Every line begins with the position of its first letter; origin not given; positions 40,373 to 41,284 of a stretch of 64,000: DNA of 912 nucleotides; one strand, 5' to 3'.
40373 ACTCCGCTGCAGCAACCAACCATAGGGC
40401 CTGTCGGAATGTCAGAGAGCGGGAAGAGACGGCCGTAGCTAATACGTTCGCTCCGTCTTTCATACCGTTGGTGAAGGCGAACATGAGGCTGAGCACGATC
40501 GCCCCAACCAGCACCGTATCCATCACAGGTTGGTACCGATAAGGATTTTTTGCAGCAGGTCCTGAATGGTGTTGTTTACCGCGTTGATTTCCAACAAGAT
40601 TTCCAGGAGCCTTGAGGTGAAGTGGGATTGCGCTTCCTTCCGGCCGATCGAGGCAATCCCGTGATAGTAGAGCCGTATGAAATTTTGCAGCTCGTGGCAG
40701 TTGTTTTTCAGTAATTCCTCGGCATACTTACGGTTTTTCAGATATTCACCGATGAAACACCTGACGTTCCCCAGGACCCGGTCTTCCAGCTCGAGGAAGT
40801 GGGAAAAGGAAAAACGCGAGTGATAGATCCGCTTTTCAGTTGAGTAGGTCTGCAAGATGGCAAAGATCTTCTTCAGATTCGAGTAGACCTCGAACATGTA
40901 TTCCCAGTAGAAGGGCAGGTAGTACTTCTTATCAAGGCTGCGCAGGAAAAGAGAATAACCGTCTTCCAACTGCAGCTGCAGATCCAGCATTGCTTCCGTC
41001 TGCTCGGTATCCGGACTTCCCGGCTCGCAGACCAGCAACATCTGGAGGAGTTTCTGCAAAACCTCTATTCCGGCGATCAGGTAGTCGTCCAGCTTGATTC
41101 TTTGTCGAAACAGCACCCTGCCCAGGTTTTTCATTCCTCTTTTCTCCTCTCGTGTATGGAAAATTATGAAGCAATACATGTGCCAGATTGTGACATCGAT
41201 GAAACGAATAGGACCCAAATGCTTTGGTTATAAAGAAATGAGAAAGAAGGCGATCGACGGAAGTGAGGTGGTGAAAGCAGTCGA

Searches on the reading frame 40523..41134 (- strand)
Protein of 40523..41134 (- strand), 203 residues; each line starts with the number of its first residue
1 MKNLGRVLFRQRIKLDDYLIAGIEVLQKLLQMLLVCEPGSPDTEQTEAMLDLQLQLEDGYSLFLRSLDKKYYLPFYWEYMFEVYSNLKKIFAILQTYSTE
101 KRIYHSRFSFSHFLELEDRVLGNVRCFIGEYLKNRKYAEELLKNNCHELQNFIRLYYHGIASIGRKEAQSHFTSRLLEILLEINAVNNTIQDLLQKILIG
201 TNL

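Call 3: search_protein_families(library=pfam, proteins=[window:40523-41134:-])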
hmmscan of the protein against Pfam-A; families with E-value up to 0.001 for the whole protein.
window:40523-41134:- (203 aa): 0 families

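Call 8: search_protein_families(library=pfam, proteins=[window:40523-41134:-], max_evalue=1)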
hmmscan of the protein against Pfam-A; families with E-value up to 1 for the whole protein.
window:40523-41134:- (203 aa): 0 families

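Call 10: find_homologous_proteins(query=window:40523-41134:-)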
Query window:40523-41134:- (203 aa): 51 proteins with E <= 0.001 among 242 candidates.
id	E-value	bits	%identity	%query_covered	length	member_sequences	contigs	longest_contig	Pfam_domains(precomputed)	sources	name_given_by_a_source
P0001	3.3e-128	443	100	100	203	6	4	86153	-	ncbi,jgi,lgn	jgi:hypothetical protein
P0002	7.2e-110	383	88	100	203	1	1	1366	-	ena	-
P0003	3.3e-105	368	84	100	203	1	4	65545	-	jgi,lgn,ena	-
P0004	7.0e-105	367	83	100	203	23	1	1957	-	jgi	jgi:hypothetical protein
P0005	2.2e-103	362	83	100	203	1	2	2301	-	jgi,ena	jgi:hypothetical protein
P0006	1.3e-99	350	82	100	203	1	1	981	-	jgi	jgi:hypothetical protein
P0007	3.8e-96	339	77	100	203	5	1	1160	-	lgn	-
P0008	8.0e-94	331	77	100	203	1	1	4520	-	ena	-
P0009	8.3e-94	331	78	100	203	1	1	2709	-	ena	-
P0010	1.2e-93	330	78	100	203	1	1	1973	-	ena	-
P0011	8.8e-93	328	75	100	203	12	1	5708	-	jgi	jgi:hypothetical protein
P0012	5.6e-91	322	76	100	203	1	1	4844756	-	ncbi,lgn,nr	ncbi:MAG: hypothetical protein JSV89_14270 [Spirochaetaceae bacterium]|nr:MAG: hypothetical protein 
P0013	2.5e-90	320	72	100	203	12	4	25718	-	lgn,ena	-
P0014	3.9e-90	319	75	100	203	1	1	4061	-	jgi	jgi:hypothetical protein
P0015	4.7e-90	319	74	100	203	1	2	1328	-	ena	-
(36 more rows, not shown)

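Call 14: find_related_loci(query=A1, collection=genome_contigs, flank=8000)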
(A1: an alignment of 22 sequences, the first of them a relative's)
Query A1 (203 aa) in genome_contigs; peptide patterns used: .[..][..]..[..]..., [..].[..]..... (x = any residue, [..] = any of these).
200 stretches matched a pattern; 13 encode a relative of the query (tblastn E <= 1e-3); 12 distinct loci.
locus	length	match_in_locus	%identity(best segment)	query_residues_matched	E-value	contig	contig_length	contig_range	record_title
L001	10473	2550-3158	83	1-203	2e-111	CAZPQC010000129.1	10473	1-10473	MAG TPA_asm: uncultured Spirochaetaceae bacterium isolate binchicken_co34_125 genome assembly, contig: NODE_11069_length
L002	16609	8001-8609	76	1-203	5e-103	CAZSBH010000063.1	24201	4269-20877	MAG TPA_asm: uncultured Spirochaetaceae bacterium isolate SRP214966_co2_439 genome assembly, contig: NODE_2705_length_24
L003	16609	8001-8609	76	1-203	3e-99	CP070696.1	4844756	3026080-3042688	MAG: Spirochaetaceae bacterium isolate bin59 chromosome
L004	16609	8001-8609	71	1-203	2e-96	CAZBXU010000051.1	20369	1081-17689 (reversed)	MAG TPA_asm: uncultured Spirochaetaceae bacterium isolate SRP214966_co5_300 genome assembly, contig: NODE_2081_length_20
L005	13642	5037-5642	71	1-203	4e-93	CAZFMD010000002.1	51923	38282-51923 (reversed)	MAG TPA_asm: uncultured Spirochaetaceae bacterium isolate binchicken_co334_238 genome assembly, contig: NODE_935_length_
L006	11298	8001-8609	67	1-203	2e-91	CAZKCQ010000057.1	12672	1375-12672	MAG TPA_asm: uncultured Spirochaetaceae bacterium isolate binchicken_co129_599 genome assembly, contig: NODE_15374_lengt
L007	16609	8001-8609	72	1-203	1e-97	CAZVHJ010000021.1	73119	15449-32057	MAG TPA_asm: uncultured Spirochaetaceae bacterium isolate binchicken_co178_254 genome assembly, contig: NODE_692_length_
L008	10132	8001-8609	63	1-203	4e-83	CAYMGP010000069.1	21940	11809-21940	MAG TPA_asm: uncultured Spirochaetaceae bacterium isolate SRP068000_co1_611 genome assembly, contig: NODE_3100_length_21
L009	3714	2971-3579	35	1-203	2e-35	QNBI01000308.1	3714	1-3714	MAG: Spirochaetes bacterium isolate B123_G9 B123_Guay9_scaffold_55995, whole genome shotgun sequence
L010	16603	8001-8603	34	1-201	8e-35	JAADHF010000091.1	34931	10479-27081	MAG: Spirochaetota bacterium isolate M_MetaBat.164 contig-127_1256, whole genome shotgun sequence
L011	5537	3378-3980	32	1-201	2e-32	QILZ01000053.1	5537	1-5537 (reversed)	MAG: Spirochaetales bacterium isolate SZUA-6 Ga0063293_10023308, whole genome shotgun sequence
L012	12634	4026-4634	32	1-203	3e-27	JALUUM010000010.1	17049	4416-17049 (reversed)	MAG: Spirochaetales bacterium isolate 128-326_metabat1_scaf2bin.014 128-326_scaffold_1429_c1, whole genome shotgun seque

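Call 24: search_protein_families(library=pfam, proteins=[L010:9174-11276:+, L010:487-2415:+, L010:2432-3409:-, L010:3679-4275:-, L010:1-291:+, L012:19-603:+])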
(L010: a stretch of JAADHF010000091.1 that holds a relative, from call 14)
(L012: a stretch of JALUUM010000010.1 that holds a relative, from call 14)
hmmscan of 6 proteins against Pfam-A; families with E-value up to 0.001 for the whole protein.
L010:9174-11276:+ (700 aa): 2 families
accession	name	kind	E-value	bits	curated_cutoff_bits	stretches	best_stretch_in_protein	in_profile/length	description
PF13597.11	NRDD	-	1.2e-197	658.5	26.2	1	123-698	1-562/562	Anaerobic ribonucleoside-triphosphate reductase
PF03477.21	ATP-cone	-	7.7e-23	81.3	25.8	1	8-96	2-87/88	ATP cone domain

L010:487-2415:+ (642 aa): 5 families
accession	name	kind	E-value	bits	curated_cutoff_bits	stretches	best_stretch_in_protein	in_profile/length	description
PF13292.11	DXP_synthase_N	-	2.8e-115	384.7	21.2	1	10-285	1-274/274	1-deoxy-D-xylulose-5-phosphate synthase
PF02779.29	Transket_pyr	-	2.3e-40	138.5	27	1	319-479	2-170/174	Transketolase, pyrimidine binding domain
PF02780.25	Transketolase_C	-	3.5e-18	66.2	25.9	1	501-617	6-124/124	Transketolase, C-terminal domain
PF00456.26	Transketolase_N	-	4.7e-07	29.5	22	0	126-189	118-192/334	Transketolase, thiamine diphosphate binding domain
PF02775.26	TPP_enzyme_C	-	0.00012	22.3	21.9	1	123-182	31-84/151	Thiamine pyrophosphate enzyme, C-terminal TPP binding domain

L010:2432-3409:- (325 aa): 3 families
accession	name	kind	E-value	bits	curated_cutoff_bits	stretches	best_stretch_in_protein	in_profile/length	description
PF22725.1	GFO_IDH_MocA_C3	-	8.2e-30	103.8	27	1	134-254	2-124/124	GFO/IDH/MocA C-terminal domain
PF01408.29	GFO_IDH_MocA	-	1.8e-25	90.4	24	1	7-125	3-120/120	Oxidoreductase family, NAD-binding Rossmann fold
PF02894.22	GFO_IDH_MocA_C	-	1.5e-22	80.9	22.9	1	137-321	1-210/218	Oxidoreductase family, C-terminal alpha/beta domain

L010:3679-4275:- (198 aa): 2 families
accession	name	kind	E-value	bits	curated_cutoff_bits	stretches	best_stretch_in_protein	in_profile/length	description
PF03330.24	DPBB_1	-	4e-26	91.5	28.8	1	25-112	3-82/83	Lytic transglycolase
PF05036.18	SPOR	-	1.7e-06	28.7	21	1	122-166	2-48/76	SPOR domain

L010:1-291:+ (97 aa): 1 family
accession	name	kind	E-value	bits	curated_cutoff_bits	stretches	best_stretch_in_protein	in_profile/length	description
PF01384.25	PHO4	-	2.1e-25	89.9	33.7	1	1-87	262-350/350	Phosphate transporter family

L012:19-603:+ (194 aa): 5 families
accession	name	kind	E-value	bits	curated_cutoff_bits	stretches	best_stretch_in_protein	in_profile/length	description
PF03060.21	NMO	-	2.6e-32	113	28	1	10-182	176-330/331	Nitronate monooxygenase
PF01180.27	DHO_dh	-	1.2e-06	28.4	27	1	23-70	227-274/291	Dihydroorotate dehydrogenase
PF00478.31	IMPDH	-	3.4e-05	23.5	25.6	1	20-80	191-251/345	IMP dehydrogenase / GMP reductase domain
PF01070.24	FMN_dh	-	0.00017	21.2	24.9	1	28-69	265-306/350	FMN-dependent dehydrogenase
PF01645.23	Glu_synthase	-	0.00068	19.3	20.4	1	27-75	266-314/369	Conserved region in glutamate synthase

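Call 32: search_protein_families(library=ncbifam, proteins=[window:40523-41134:-], max_evalue=0.01)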
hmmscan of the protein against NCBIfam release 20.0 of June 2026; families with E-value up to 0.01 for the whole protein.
window:40523-41134:- (203 aa): 0 families

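Call 33: predict_structure(alignment_id=A1)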
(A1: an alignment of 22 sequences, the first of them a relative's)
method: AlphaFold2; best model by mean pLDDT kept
length: 203 residues; sequences in the alignment: 22
mean_pLDDT: 87.1   pTM: 0.86
mean pLDDT of the five models: 87.1, 86.9, 86.5, 86.2, 85.5
residues with pLDDT >= 90: 120; 70-90: 58; 50-70: 25; < 50: 0
segments of 3 or more residues with pLDDT < 50: none
pLDDT, mean of each block of 10 residues (from residue 1): 73 91 97 75 81 97 82 72 97 94 78 94 96 94 96 88 66 88 97 93 69
secondary structure, 60 per line:
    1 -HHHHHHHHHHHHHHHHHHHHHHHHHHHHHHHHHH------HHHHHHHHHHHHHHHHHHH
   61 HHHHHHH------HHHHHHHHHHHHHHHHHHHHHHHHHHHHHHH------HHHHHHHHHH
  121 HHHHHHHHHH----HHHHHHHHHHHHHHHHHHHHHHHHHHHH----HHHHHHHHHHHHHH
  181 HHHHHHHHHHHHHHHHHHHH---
elements in order: H2-35 H42-67 H74-104 H111-130 H135-162 H167-200

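Call 36: fold_search(model_id=the predicted structure, library=pdb)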
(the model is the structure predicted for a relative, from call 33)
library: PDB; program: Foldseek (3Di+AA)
matches with E <= 10: 372; with E <= 0.001: 1
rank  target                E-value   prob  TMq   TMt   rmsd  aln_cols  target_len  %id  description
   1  3l39                  7.0e-04  1.00  0.69  0.67   4.4       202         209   14  Crystal structure of Putative PhoU-like phosphate regulatory protein (BT4638) from BACTEROIDES THETAIOTAOMICRON VPI-5482 (released 2010-01-19)
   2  4q25_A                2.7e-02  1.00  0.56  0.54   5.7       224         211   12  Crystal structure of PhoU from Pseudomonas aeruginosa (released 2015-02-18)
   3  1t8b_A                3.8e-02  1.00  0.64  0.63   5.2       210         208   10  Crystal structure of refolded PHOU-like protein (gi 2983430) from Aquifex aeolicus (released 2004-12-07)
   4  4q25_B                1.3e-01  0.96  0.45  0.45   7.7       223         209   10  Crystal structure of PhoU from Pseudomonas aeruginosa (released 2015-02-18)
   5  1t72_G                1.5e-01  1.00  0.64  0.62   5.1       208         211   11  Crystal structure of phosphate transport system protein phoU from Aquifex aeolicus (released 2004-12-07)
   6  1t72_A                1.5e-01  1.00  0.63  0.61   5.1       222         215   11  Crystal structure of phosphate transport system protein phoU from Aquifex aeolicus (released 2004-12-07)
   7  3i9y                  1.6e-01  0.54  0.27  0.25  15.4       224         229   15  Crystal structure of the V. parahaemolyticus histidine kinase sensor TorS sensor domain (released 2009-10-06)
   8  1t72_B                1.8e-01  1.00  0.69  0.66   4.2       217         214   10  Crystal structure of phosphate transport system protein phoU from Aquifex aeolicus (released 2004-12-07)
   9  2iiu_B                2.1e-01  0.99  0.58  0.57   5.2       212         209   11  Crystal structure of a putative PhoU-like phosphate regulatory protein (NP_719307.1) from Shewanella oneidensis MR-1 a (released 2006-10-17)
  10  2olt_A                2.5e-01  1.00  0.63  0.61   5.0       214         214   11  Crystal structure of a phou-like protein (so_3770) from shewanella oneidensis mr-1 at 2.00 A resolution (released 2007-02-06)
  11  7cbc_A                2.5e-01  0.33  0.24  0.17  22.0       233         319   14  Crystal structure of a de novo designed switch protein caging a hemagglutinin binder (released 2020-12-23)
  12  2cmr_A                2.9e-01  0.18  0.21  0.22  21.5       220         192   14  Crystal structure of the HIV-1 neutralizing antibody D5 Fab bound to the gp41 inner-core mimetic 5-helix (released 2006-10-16)
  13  1t72_E                3.1e-01  1.00  0.71  0.68   4.0       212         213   11  Crystal structure of phosphate transport system protein phoU from Aquifex aeolicus (released 2004-12-07)
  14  2iiu_A                3.2e-01  0.99  0.61  0.60   4.7       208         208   12  Crystal structure of a putative PhoU-like phosphate regulatory protein (NP_719307.1) from Shewanella oneidensis MR-1 a (released 2006-10-17)
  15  8wdf                  3.4e-01  0.28  0.26  0.22  18.5       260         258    9  Chemoreceptor PilJ from Pseudomonas aeruginosa PA14 (released 2024-07-24)
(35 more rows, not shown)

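Call 59: find_related_loci(query=A1, collection=metagenome_contigs, flank=5000)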
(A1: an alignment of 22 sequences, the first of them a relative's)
Query A1 (203 aa) in metagenome_contigs; peptide patterns used: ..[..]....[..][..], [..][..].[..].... (x = any residue, [..] = any of these).
384 stretches matched a pattern; 18 encode a relative of the query (tblastn E <= 1e-3); 18 distinct loci.
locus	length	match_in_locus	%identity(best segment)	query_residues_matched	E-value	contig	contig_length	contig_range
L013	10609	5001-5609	84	1-203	4e-114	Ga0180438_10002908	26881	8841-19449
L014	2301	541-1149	83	1-203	2e-117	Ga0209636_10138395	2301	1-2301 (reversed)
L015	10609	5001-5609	83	1-203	1e-111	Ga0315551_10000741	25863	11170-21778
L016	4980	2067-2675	83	1-203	9e-112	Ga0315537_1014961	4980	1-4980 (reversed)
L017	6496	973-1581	83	1-203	1e-111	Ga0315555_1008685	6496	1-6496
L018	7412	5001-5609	76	1-203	4e-103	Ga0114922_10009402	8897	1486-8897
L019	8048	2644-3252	72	1-203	5e-97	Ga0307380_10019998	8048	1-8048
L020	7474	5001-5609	72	1-203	5e-97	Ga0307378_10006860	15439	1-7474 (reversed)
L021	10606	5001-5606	72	1-203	3e-95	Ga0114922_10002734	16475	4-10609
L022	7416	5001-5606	71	1-203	3e-93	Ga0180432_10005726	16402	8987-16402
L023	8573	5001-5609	67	1-203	1e-91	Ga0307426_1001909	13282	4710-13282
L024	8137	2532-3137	69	1-203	1e-90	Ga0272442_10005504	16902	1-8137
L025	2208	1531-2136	70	1-203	4e-94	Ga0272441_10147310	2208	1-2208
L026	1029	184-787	100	1-203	3e-111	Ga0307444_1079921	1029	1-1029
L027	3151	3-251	78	121-203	9e-39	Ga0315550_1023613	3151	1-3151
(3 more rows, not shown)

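Call 62: search_protein_representatives(alignment_id=A1)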
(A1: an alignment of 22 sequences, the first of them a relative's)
Query: 22 sequences, 203 profile positions. Proteins with E-value up to 0.001 (for the whole library): 34; up to 1e-10: 29; up to 1e-30: 17. The best 34 are listed.
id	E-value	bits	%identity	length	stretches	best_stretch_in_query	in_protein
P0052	6.5e-79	281.1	-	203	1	1-203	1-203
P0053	2.0e-49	184.8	-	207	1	7-201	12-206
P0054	5.1e-48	180.2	-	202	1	9-203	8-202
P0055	6.0e-48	180.0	-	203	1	1-201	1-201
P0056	6.4e-47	176.6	-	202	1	1-202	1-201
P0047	1.3e-46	175.7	-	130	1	101-203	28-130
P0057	3.6e-45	170.9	-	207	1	1-201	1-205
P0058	1.2e-44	169.2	-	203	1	1-203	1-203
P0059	1.3e-44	169.1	-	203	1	1-202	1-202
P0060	9.3e-42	159.8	-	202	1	4-203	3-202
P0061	1.0e-41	159.6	-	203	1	1-200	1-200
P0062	4.9e-38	147.6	-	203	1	5-201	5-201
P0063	2.7e-36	141.9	-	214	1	8-201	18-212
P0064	9.5e-36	140.1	-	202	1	1-202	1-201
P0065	1.5e-34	136.2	-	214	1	4-202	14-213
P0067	1.5e-31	126.5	-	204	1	2-199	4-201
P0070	8.9e-21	91.3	-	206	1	11-200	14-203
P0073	1.7e-19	87.0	-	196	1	11-199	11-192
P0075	3.1e-16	76.4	-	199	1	6-202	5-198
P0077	5.0e-12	62.7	-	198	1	6-201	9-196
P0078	8.6e-12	61.9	-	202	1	48-201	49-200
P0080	4.7e-10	56.2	-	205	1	4-199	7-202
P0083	4.7e-05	39.9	-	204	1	2-199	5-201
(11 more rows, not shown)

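Call 63: search_protein_families(library=pfam, proteins=[P0053, P0063, P0067, P0070, P0073, P0075, P0077, P0078, P0080, P0083], max_evalue=0.1)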
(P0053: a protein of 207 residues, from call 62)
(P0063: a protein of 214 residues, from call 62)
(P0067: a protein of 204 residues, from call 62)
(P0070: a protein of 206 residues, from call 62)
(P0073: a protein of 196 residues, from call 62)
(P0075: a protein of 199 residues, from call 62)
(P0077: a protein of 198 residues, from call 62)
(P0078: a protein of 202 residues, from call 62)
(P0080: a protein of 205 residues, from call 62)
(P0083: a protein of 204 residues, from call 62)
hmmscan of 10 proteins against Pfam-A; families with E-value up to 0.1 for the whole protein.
P0053 (207 aa): 1 family
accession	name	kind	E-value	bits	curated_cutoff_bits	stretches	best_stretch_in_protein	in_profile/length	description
PF17931.6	TetR_C_23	-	0.079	13.6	29.1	0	117-170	4-57/127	Tetracyclin repressor-like, C-terminal domain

P0063 (214 aa): 1 family
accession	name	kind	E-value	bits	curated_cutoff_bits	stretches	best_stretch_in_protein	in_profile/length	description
PF24818.1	PH_TRF2_HOY1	-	0.069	13.5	24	1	141-187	27-70/119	TRF2/HOY1 PH-like domain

P0067 (204 aa): 0 families

P0070 (206 aa): 0 families

P0073 (196 aa): 0 families

P0075 (199 aa): 0 families

P0077 (198 aa): 0 families

P0078 (202 aa): 0 families

P0080 (205 aa): 0 families

P0083 (204 aa): 1 family
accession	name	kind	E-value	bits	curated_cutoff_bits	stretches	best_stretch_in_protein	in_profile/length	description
PF05339.17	DUF739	-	0.03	14.9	27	1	84-108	3-27/69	Protein of unknown function (DUF739)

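Call 64: find_encoding_contigs(protein=P0083, flank=6000, max_places=3)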
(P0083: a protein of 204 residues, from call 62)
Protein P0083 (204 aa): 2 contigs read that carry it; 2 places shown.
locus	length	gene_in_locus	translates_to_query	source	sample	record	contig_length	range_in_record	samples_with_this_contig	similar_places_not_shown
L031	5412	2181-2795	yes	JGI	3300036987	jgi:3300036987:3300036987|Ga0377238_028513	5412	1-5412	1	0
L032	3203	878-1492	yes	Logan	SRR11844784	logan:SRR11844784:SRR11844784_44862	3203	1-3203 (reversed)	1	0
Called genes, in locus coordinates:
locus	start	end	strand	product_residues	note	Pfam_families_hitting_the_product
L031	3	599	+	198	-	?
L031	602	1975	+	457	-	PF00072:Response_reg, PF00158:Sigma54_activat, PF14532:Sigma54_activ_2, PF07728:AAA_5 (weak), PF25601:AAA_lid_14, PF02954:HTH_8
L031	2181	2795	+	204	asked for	-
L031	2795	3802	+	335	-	PF01384:PHO4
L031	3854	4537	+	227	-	PF01987:AIM24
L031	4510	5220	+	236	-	PF01987:AIM24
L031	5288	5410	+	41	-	?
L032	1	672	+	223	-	?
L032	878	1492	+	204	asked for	-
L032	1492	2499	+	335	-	PF01384:PHO4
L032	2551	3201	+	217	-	?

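Call 65: find_encoding_contigs(protein=P0077, flank=6000, max_places=3)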
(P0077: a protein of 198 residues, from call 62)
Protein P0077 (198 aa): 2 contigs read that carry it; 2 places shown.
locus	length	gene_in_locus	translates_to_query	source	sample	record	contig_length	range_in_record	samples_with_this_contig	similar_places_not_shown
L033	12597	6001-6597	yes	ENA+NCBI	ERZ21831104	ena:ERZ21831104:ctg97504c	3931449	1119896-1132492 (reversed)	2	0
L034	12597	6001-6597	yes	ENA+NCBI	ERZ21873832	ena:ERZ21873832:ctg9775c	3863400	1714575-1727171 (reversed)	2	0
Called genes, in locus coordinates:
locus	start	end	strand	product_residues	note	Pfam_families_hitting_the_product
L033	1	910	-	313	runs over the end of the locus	PF01384:PHO4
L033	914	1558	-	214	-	PF01865:PhoU_div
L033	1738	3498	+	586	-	PF14827:dCache_3, PF00512:HisKA, PF02518:HATPase_c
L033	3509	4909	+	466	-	PF00072:Response_reg, PF00158:Sigma54_activat, PF14532:Sigma54_activ_2, PF00004:AAA (weak), PF07728:AAA_5 (weak), PF25601:AAA_lid_14, PF02954:HTH_8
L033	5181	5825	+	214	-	-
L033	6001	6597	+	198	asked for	-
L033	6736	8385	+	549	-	PF02690:Na_Pi_cotrans, PF01895:PhoU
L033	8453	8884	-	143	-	-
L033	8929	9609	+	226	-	PF00590:TP_methylase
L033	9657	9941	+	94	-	PF04316:FlgM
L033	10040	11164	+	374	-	PF00465:Fe-ADH, PF13685:Fe-ADH_2 (weak)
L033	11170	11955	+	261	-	PF00588:SpoU_methylase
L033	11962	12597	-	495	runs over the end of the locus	PF08668:HDOD, PF01966:HD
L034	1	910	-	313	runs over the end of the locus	PF01384:PHO4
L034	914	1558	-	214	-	PF01865:PhoU_div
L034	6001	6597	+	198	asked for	-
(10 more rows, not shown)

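Call 68: find_encoding_contigs(protein=P0080, flank=6000, max_places=2)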
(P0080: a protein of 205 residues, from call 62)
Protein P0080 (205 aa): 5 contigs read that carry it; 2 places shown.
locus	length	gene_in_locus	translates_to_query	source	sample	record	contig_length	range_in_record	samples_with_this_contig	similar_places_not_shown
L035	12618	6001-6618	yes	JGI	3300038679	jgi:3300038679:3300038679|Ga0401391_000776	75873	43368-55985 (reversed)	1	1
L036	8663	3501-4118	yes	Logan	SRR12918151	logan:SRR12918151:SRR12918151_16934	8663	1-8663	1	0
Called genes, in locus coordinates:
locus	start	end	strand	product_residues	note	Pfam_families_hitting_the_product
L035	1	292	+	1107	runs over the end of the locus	PF00128:Alpha-amylase, PF18085:Mak_N_cap (faint), PF16657:Malt_amylase_C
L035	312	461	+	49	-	-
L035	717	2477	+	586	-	PF00128:Alpha-amylase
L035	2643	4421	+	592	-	PF14827:dCache_3, PF00672:HAMP (weak), PF00512:HisKA, PF02518:HATPase_c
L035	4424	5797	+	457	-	PF00072:Response_reg, PF00158:Sigma54_activat, PF14532:Sigma54_activ_2, PF07728:AAA_5 (weak), PF25601:AAA_lid_14, PF02954:HTH_8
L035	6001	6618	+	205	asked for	-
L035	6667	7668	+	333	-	PF01384:PHO4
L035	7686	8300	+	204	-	PF01865:PhoU_div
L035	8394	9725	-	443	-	-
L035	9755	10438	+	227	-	PF01987:AIM24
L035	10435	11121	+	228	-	PF01987:AIM24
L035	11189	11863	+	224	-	PF01987:AIM24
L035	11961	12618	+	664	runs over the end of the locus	PF00270:DEAD (weak), PF04851:ResIII, PF17757:UvrB_inter, PF27431:UvrB_3rd, PF00271:Helicase_C, PF12344:UvrB, PF02151:UVR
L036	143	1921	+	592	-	PF14827:dCache_3, PF00672:HAMP (weak), PF00512:HisKA, PF02518:HATPase_c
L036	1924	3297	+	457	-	PF00072:Response_reg, PF00158:Sigma54_activat, PF14532:Sigma54_activ_2, PF07728:AAA_5 (weak), PF25601:AAA_lid_14, PF02954:HTH_8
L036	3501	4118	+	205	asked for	-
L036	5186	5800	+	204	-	PF01865:PhoU_div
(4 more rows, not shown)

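Call 69: find_encoding_contigs(protein=P0075, flank=6000, max_places=2)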
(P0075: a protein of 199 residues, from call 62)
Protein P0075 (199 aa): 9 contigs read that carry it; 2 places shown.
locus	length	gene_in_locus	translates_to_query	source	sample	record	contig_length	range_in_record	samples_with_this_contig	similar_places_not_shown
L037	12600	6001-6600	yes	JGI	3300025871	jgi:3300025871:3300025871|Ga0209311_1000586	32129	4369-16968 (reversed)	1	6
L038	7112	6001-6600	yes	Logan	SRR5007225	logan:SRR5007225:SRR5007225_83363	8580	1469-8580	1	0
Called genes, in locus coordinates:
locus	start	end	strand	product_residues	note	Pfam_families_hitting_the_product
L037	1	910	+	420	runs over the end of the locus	PF00149:Metallophos, PF02915:Rubrerythrin, PF21349:RUBY_RBDX (weak)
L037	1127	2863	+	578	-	PF09976:TPR_21 (faint), PF12569:NatA_aux_su (faint), PF12895:ANAPC3 (weak), PF25063:ARM_TT21_C (weak), PF00515:TPR_1 (weak), PF25060:ARM_TT21_2nd (weak), PF13429:TPR_15, PF12895:ANAPC3 (weak), +18 more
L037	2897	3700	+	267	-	PF00149:Metallophos (weak), PF13277:YmdB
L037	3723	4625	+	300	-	PF00763:THF_DHG_CYH, PF02882:THF_DHG_CYH_C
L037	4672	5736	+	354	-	PF00217:ATP-gua_Ptrans, PF27454:McsB_C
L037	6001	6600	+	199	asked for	-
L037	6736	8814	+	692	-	PF02690:Na_Pi_cotrans, PF01895:PhoU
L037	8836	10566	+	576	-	PF02690:Na_Pi_cotrans, PF01895:PhoU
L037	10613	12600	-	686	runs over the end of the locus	PF02310:B12-binding, PF04055:Radical_SAM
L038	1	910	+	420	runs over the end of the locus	PF00149:Metallophos, PF02915:Rubrerythrin, PF21349:RUBY_RBDX (weak)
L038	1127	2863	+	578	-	PF09976:TPR_21 (faint), PF12569:NatA_aux_su (faint), PF12895:ANAPC3 (weak), PF25063:ARM_TT21_C (weak), PF00515:TPR_1 (weak), PF25060:ARM_TT21_2nd (weak), PF13429:TPR_15, PF12895:ANAPC3 (weak), +18 more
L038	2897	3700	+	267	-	PF00149:Metallophos (weak), PF13277:YmdB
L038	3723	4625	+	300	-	PF00763:THF_DHG_CYH, PF02882:THF_DHG_CYH_C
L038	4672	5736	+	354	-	PF00217:ATP-gua_Ptrans, PF27454:McsB_C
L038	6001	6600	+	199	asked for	-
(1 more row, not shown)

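Call 70: find_encoding_contigs(protein=P0070, flank=6000, max_places=2)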
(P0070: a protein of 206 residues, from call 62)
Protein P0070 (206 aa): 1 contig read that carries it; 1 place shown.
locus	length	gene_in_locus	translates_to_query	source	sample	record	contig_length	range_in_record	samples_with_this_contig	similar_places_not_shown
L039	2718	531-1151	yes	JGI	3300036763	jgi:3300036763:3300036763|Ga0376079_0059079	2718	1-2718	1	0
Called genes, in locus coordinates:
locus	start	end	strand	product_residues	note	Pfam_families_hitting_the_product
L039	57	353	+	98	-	-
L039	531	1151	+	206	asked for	-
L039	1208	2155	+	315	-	PF01384:PHO4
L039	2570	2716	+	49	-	?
